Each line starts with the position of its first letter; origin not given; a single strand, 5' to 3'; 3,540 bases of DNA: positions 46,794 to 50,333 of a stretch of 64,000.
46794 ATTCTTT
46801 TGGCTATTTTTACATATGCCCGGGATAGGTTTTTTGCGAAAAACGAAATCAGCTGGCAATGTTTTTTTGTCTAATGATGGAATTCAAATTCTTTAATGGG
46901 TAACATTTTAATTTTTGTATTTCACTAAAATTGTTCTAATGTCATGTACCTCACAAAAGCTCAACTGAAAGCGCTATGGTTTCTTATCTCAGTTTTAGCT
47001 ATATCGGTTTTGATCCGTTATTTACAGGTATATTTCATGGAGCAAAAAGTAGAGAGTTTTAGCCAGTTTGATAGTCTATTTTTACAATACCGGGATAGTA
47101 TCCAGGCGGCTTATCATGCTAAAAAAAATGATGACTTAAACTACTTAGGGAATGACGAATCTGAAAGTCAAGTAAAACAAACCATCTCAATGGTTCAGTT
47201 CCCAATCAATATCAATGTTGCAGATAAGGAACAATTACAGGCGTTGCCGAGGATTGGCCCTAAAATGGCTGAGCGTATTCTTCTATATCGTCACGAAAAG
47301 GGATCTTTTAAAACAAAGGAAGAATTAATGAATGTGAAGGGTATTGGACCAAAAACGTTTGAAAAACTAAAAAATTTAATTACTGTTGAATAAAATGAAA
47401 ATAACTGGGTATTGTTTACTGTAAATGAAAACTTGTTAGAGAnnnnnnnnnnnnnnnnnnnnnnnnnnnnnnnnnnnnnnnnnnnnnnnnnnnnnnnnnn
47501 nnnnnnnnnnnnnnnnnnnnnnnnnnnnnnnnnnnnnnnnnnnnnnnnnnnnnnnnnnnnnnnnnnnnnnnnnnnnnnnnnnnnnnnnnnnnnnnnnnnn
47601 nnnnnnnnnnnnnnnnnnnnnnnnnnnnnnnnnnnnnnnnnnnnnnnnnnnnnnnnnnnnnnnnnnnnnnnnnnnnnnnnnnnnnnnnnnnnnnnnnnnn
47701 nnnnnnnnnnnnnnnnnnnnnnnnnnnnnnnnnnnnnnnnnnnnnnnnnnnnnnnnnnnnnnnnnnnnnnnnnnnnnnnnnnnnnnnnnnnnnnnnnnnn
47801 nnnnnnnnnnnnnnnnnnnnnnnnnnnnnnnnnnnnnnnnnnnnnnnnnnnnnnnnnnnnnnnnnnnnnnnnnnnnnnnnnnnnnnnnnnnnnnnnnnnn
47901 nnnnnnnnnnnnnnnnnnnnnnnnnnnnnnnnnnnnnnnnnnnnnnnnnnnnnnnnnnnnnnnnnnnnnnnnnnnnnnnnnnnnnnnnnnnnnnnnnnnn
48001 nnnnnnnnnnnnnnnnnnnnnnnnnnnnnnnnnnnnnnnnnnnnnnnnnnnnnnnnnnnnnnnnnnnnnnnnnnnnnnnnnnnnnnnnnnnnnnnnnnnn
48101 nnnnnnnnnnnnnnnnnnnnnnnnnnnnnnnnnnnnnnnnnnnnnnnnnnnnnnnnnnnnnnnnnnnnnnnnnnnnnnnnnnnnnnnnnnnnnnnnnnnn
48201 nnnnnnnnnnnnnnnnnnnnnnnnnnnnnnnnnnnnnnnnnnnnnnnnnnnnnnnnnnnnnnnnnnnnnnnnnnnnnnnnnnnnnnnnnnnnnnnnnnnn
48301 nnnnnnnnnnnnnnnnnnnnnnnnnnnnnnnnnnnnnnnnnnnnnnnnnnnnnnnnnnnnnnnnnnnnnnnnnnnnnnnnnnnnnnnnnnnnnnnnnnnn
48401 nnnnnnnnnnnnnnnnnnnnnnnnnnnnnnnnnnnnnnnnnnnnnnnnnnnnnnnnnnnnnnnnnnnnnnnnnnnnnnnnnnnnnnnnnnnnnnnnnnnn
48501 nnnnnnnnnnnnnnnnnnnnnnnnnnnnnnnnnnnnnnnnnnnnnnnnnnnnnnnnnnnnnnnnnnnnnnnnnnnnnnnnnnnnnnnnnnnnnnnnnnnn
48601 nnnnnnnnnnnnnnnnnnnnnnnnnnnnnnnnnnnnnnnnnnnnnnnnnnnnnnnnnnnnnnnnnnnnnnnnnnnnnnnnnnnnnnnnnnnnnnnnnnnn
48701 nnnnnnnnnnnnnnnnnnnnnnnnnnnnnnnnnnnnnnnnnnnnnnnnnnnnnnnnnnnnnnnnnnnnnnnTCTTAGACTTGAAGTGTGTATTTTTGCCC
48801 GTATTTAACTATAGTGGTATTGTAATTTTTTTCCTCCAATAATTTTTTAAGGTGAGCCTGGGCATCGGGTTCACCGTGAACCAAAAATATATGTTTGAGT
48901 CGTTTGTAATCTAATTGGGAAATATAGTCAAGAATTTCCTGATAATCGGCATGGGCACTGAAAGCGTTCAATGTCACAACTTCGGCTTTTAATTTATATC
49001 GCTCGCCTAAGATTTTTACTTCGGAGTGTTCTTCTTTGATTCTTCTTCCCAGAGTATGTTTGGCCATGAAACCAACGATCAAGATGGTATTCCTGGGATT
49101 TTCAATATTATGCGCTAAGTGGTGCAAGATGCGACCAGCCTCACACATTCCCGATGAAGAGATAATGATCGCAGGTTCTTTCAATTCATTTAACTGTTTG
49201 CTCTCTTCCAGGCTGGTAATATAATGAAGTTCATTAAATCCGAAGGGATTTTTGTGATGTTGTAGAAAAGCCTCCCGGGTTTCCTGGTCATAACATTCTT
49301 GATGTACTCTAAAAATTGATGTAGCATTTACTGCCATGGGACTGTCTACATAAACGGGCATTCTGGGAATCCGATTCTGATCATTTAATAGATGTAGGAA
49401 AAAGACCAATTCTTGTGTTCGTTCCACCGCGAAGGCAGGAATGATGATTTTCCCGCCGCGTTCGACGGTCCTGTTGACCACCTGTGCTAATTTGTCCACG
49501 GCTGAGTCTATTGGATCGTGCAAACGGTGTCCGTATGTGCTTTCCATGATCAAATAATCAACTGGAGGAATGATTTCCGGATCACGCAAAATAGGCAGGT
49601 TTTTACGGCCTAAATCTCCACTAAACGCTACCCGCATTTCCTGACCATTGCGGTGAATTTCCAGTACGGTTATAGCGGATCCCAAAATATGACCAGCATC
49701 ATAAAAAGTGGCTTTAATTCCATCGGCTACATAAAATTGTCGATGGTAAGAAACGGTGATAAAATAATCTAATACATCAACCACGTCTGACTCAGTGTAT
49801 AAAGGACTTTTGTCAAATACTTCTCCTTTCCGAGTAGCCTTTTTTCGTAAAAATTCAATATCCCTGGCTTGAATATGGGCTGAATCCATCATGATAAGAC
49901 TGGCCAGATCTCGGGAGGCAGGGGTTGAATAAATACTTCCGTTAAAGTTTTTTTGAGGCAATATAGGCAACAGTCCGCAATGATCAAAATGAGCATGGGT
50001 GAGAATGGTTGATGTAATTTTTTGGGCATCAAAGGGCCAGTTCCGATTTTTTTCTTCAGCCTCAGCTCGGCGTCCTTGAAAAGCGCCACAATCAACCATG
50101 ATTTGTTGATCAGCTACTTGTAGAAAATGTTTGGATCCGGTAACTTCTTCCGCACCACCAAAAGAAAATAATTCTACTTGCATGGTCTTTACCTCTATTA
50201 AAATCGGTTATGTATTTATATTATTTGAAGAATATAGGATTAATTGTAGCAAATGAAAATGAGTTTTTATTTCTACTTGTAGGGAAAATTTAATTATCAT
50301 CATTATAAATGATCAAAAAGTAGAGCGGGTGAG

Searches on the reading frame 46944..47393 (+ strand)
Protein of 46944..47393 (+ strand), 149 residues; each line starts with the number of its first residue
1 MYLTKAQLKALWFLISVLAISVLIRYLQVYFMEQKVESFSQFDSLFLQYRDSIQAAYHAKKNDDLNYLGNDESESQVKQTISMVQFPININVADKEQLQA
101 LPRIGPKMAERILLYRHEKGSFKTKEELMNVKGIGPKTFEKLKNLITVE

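Call 28: search_protein_families(library=pfam, proteins=[window:46944-47393:+], max_evalue=0.001)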
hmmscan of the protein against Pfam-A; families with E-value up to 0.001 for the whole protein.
window:46944-47393:+ (149 aa): 7 families
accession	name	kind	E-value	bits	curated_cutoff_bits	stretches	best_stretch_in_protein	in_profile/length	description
PF12836.13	HHH_3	-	8e-22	77.6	27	1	88-147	6-65/65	Helix-hairpin-helix motif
PF00633.29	HHH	-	7.6e-15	54.3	24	2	89-115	4-30/30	Helix-hairpin-helix motif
PF14520.12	HHH_5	-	3.1e-08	34.4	27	0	92-114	31-53/57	Helix-hairpin-helix domain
PF14716.13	HHH_8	-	4.4e-06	27.4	30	0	91-112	43-64/73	Helix-hairpin-helix domain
PF03934.19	T2SSK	-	7.3e-05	23.5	24.2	1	88-148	1-62/63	Type II secretion system (T2SS), protein K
PF12826.13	HHH_2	-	9.7e-05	22.9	27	0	90-118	29-57/64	Helix-hairpin-helix motif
PF21176.3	RecR_HhH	-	0.0002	21.6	27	0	96-115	6-25/45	RecR, helix-hairpin-helix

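Call 98: search_protein_families(library=ncbifam, proteins=[window:46944-47393:+], max_evalue=0.001)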
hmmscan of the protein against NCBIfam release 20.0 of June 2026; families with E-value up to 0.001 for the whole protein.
window:46944-47393:+ (149 aa): 6 families
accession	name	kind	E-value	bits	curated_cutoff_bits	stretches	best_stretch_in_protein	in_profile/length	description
TIGR01259.1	comE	subfamily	7.7e-21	74.3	152.35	1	69-148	38-120/120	comEA protein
TIGR00426.1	TIGR00426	subfamily_domain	3.8e-16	58.9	53.1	1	88-148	8-69/69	competence protein ComEA helix-hairpin-helix repeat region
NF045978.1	ComEA_MAG0490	equivalog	5.9e-07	29.4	98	1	73-146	87-160/162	MAG0490 family ComEA-like DNA-binding protein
TIGR00084.2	ruvA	equivalog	7.3e-06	25.7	85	0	81-114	95-128/202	Holliday junction branch migration protein RuvA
NF010337.0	PRK13766.1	equivalog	0.00038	18.7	610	1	95-147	722-776/781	Hef nuclease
TIGR03916.1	rSAM_link_UDG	hypoth_equivalog_domain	0.0004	19.6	343.5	0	83-119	317-353/415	putative DNA modification/repair radical SAM protein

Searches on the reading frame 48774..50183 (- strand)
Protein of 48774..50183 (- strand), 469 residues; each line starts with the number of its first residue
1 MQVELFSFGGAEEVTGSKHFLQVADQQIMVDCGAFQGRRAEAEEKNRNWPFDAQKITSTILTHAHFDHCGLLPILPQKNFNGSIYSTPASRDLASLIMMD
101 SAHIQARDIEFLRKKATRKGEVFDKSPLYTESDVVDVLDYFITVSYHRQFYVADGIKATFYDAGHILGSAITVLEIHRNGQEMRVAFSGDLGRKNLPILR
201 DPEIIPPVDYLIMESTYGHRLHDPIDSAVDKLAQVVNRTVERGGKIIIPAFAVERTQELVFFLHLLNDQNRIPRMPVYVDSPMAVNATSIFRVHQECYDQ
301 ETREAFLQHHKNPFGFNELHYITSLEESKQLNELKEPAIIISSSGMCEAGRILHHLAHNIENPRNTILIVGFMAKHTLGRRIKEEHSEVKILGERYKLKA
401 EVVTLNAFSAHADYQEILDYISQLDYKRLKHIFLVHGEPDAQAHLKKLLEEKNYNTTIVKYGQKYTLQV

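Call 28: search_protein_families(library=pfam, proteins=[window:48774-50183:-], max_evalue=0.001)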
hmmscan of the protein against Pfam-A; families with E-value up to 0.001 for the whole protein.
window:48774-50183:- (469 aa): 5 families
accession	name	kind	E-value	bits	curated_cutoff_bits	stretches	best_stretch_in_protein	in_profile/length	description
PF10996.14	Beta-Casp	-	1.9e-43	148.2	27.7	1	256-382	1-120/120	Beta-Casp domain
PF07521.17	RMMBL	-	9.1e-17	61.2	21.6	1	396-456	2-60/63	Zn-dependent metallo-hydrolase RNA specificity domain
PF00753.33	Lactamase_B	-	7.7e-11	42.7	22.7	1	24-249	14-194/196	Metallo-beta-lactamase superfamily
PF16661.11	Lactamase_B_6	-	1.1e-09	38.4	27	1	21-173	2-148/193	Metallo-beta-lactamase superfamily domain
PF12706.13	Lactamase_B_2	-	1.5e-06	28.4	27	1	28-89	3-66/200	Beta-lactamase superfamily domain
